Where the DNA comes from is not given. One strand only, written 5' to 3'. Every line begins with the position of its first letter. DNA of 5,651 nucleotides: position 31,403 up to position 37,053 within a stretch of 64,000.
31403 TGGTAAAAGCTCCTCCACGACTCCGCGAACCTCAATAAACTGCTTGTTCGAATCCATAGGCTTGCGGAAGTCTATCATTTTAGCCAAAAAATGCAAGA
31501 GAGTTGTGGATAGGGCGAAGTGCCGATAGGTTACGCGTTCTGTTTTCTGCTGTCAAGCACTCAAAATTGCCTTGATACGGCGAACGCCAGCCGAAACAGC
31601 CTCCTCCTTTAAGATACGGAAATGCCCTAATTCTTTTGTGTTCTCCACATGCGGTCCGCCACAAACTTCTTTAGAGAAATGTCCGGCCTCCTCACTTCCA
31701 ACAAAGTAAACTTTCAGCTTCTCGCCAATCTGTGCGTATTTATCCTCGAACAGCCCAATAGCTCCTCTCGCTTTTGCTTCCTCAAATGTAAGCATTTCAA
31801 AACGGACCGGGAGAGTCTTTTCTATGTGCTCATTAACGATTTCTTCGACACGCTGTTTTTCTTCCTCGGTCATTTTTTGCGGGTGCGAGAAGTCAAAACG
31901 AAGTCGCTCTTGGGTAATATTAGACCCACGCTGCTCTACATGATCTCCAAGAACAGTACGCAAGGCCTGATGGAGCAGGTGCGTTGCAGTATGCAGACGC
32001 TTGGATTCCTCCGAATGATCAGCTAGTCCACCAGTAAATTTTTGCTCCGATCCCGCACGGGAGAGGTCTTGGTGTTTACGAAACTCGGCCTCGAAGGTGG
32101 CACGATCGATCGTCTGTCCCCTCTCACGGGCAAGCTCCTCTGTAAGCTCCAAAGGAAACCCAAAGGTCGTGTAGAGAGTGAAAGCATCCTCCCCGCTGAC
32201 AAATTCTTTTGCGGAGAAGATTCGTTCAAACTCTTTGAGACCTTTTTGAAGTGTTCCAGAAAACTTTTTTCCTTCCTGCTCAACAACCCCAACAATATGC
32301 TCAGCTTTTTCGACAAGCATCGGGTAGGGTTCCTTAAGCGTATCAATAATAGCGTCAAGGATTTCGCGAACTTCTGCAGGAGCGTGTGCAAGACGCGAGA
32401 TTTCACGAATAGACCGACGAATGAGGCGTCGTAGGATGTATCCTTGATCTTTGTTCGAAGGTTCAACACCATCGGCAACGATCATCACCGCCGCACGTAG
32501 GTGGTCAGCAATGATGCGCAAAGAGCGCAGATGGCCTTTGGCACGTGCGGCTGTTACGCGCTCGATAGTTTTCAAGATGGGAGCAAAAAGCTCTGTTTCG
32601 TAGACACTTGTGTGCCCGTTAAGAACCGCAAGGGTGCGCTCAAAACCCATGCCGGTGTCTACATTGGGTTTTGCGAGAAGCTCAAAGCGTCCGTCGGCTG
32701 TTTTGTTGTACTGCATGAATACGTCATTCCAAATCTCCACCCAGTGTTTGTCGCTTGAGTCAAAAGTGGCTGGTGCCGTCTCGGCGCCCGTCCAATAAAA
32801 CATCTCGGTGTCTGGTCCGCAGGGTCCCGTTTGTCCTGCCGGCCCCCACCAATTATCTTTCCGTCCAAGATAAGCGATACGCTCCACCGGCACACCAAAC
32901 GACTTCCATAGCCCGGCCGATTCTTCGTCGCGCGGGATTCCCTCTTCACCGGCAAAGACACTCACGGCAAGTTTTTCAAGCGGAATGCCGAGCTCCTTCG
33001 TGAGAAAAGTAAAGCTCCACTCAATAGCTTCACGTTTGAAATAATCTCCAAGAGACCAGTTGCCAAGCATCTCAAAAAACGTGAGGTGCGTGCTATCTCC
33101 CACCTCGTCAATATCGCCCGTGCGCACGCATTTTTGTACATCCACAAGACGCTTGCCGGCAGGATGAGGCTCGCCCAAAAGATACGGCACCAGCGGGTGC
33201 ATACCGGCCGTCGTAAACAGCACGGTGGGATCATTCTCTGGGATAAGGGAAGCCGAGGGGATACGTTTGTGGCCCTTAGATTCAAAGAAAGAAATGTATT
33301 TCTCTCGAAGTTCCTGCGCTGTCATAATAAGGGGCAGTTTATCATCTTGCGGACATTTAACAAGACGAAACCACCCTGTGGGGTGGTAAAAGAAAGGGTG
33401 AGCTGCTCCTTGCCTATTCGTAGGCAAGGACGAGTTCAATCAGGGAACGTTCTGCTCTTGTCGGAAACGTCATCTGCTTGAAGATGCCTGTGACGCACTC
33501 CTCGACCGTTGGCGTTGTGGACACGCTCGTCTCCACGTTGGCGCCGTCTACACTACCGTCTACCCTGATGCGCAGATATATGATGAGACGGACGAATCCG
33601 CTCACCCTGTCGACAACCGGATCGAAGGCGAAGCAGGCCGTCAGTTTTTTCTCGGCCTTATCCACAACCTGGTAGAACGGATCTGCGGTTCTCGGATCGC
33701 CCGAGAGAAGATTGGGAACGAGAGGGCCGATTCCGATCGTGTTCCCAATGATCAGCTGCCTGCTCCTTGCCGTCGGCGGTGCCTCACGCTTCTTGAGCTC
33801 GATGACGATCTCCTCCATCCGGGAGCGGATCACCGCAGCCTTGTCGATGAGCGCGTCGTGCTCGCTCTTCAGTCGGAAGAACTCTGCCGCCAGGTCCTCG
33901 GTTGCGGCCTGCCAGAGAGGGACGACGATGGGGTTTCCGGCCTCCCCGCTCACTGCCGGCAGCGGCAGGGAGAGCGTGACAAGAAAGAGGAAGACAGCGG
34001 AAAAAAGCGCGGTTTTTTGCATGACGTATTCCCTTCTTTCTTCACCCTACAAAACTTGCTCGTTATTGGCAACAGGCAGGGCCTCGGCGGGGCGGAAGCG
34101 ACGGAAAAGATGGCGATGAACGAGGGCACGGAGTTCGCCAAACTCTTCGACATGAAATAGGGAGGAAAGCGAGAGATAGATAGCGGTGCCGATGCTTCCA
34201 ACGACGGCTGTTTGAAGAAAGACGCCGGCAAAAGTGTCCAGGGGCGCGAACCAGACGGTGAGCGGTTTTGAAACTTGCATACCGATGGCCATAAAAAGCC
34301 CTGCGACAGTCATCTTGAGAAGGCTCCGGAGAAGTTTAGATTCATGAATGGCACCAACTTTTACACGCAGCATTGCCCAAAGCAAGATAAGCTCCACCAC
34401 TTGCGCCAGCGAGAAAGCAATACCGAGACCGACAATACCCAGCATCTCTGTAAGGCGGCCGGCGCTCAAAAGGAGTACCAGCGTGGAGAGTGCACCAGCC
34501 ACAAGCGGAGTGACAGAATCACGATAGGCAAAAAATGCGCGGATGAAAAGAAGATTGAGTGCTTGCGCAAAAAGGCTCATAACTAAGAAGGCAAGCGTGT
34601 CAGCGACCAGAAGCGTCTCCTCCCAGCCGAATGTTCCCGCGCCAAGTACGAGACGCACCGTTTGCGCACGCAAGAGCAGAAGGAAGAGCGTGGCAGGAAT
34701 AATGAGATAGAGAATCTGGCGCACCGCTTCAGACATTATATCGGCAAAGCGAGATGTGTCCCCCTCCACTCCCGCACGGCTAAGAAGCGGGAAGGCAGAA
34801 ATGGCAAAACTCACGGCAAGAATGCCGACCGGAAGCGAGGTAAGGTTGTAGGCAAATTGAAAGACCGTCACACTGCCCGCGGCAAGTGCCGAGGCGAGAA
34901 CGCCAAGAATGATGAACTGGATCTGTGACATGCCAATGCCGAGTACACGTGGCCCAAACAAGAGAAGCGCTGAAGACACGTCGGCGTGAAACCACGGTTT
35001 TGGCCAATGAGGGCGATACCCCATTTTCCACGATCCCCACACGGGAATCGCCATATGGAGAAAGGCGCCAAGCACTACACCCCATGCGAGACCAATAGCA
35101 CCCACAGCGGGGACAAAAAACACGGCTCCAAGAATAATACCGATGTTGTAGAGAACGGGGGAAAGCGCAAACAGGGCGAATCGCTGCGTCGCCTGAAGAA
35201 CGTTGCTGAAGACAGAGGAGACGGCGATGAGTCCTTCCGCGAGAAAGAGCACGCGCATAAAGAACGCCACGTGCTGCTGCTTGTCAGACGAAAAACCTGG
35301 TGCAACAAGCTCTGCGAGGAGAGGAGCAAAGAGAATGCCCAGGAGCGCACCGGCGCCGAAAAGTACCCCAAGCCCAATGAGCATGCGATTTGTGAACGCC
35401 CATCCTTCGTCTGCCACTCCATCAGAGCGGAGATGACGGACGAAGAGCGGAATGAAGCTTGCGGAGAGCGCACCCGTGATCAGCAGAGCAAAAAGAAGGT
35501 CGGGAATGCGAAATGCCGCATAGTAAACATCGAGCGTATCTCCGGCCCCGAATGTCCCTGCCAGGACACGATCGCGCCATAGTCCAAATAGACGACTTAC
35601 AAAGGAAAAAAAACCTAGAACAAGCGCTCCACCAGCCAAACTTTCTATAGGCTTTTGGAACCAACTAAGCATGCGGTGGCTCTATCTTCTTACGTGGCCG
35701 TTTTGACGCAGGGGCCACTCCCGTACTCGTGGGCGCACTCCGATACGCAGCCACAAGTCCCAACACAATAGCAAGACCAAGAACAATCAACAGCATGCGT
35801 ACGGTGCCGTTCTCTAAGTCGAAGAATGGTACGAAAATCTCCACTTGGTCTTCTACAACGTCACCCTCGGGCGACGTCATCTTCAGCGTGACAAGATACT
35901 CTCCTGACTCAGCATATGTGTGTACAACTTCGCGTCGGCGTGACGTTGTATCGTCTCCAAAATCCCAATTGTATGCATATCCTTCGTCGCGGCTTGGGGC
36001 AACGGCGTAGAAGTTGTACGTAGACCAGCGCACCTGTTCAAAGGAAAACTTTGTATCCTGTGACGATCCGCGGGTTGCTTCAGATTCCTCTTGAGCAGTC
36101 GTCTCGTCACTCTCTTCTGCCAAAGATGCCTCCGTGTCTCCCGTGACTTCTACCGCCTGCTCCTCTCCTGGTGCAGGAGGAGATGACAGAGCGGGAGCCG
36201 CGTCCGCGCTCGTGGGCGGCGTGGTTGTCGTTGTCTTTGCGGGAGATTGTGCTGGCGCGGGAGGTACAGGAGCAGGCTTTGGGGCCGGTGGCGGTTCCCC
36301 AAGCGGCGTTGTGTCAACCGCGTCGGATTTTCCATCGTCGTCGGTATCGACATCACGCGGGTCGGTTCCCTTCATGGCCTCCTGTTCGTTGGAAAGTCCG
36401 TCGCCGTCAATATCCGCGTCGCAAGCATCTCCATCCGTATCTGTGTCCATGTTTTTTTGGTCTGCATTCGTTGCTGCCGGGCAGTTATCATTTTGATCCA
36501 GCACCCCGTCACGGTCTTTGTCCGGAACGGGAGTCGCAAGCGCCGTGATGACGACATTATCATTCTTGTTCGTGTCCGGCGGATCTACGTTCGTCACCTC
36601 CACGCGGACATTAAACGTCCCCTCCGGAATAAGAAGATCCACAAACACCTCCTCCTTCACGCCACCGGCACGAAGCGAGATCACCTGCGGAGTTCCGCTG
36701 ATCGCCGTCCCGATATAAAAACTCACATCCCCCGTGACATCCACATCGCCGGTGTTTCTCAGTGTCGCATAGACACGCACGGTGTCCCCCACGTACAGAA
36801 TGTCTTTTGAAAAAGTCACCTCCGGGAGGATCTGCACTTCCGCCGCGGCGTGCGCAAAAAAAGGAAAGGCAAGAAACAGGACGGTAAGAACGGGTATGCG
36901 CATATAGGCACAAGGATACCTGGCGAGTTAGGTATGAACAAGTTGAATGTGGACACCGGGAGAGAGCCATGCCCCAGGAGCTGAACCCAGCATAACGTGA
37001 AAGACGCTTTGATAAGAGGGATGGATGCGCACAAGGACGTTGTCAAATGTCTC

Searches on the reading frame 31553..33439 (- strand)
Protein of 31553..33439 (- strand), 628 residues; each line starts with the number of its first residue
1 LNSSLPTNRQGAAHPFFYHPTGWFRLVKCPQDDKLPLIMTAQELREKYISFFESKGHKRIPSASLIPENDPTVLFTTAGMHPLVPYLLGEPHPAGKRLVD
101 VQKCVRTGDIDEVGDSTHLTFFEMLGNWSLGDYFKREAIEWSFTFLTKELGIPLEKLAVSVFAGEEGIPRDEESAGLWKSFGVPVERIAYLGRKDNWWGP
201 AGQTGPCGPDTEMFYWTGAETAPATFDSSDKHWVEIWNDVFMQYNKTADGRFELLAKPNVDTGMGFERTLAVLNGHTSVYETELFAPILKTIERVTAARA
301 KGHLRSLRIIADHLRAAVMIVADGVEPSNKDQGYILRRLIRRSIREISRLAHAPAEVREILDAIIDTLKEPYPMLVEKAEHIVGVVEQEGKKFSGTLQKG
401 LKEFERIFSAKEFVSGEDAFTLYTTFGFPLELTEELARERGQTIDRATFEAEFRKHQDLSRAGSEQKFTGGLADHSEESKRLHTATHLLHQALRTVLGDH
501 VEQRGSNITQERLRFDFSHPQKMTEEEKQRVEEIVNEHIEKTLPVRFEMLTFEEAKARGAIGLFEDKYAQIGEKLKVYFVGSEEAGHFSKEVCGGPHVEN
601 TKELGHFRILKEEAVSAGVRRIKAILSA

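Call 28: search_protein_families(library=pfam, max_evalue=0.00001, proteins=[window:31553-33439:-])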
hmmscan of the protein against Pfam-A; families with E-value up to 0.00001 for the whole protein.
window:31553-33439:- (628 aa): 2 families
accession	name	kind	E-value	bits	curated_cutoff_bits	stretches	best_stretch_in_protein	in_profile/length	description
PF01411.24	tRNA-synt_2c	-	5.4e-135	451.5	30.3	1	43-487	1-453/552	tRNA synthetases class II (A)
PF07973.19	tRNA_SAD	-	4.6e-15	55.8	24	1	576-622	2-43/44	Threonyl and Alanyl tRNA synthetase second additional domain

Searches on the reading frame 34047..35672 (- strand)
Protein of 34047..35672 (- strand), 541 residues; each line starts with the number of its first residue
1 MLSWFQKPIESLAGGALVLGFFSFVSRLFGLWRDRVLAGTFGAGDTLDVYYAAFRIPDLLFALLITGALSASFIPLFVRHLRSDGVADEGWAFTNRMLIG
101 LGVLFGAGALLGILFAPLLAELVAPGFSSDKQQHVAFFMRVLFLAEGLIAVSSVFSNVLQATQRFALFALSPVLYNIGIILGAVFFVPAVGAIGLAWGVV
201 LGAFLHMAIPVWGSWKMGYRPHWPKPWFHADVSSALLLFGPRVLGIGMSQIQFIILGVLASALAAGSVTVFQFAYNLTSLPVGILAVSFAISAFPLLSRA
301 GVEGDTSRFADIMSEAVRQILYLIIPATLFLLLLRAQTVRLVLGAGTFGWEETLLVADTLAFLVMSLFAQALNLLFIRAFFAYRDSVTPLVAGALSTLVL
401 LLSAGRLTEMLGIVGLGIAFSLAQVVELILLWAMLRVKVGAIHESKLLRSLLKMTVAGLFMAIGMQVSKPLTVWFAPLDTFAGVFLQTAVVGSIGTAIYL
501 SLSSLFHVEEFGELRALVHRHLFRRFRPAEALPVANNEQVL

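Call 28: search_protein_families(library=pfam, max_evalue=0.00001, proteins=[window:34047-35672:-])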
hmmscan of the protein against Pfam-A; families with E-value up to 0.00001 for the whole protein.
window:34047-35672:- (541 aa): 1 family
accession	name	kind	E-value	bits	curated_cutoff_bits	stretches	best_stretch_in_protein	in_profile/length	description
PF03023.19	MurJ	-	3.6e-76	257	27.4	1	38-463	2-427/451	Lipid II flippase MurJ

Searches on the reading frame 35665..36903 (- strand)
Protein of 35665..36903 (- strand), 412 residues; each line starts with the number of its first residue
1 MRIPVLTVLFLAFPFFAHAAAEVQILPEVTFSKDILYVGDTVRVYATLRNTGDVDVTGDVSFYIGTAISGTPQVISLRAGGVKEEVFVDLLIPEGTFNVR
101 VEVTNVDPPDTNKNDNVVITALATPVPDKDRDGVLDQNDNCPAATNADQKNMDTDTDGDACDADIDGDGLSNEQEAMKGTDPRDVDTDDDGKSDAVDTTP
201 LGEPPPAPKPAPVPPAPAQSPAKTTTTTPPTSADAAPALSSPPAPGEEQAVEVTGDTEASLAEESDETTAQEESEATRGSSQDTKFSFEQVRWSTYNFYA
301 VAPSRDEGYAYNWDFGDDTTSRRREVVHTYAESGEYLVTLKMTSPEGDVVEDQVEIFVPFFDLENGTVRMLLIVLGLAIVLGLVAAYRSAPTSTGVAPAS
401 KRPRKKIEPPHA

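Call 28: search_protein_families(library=pfam, max_evalue=0.00001, proteins=[window:35665-36903:-])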
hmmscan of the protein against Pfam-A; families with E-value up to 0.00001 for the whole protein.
window:35665-36903:- (412 aa): 3 families
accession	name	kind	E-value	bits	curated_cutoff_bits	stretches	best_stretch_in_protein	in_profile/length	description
PF18911.6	PKD_4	-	5.4e-11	42.8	27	1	307-353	33-80/85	PKD domain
PF00801.26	PKD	-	9.7e-11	42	23.5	1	295-348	16-71/80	PKD domain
PF02412.23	TSP_3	-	2e-06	27.8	25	0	153-174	4-25/36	Thrombospondin type 3 repeat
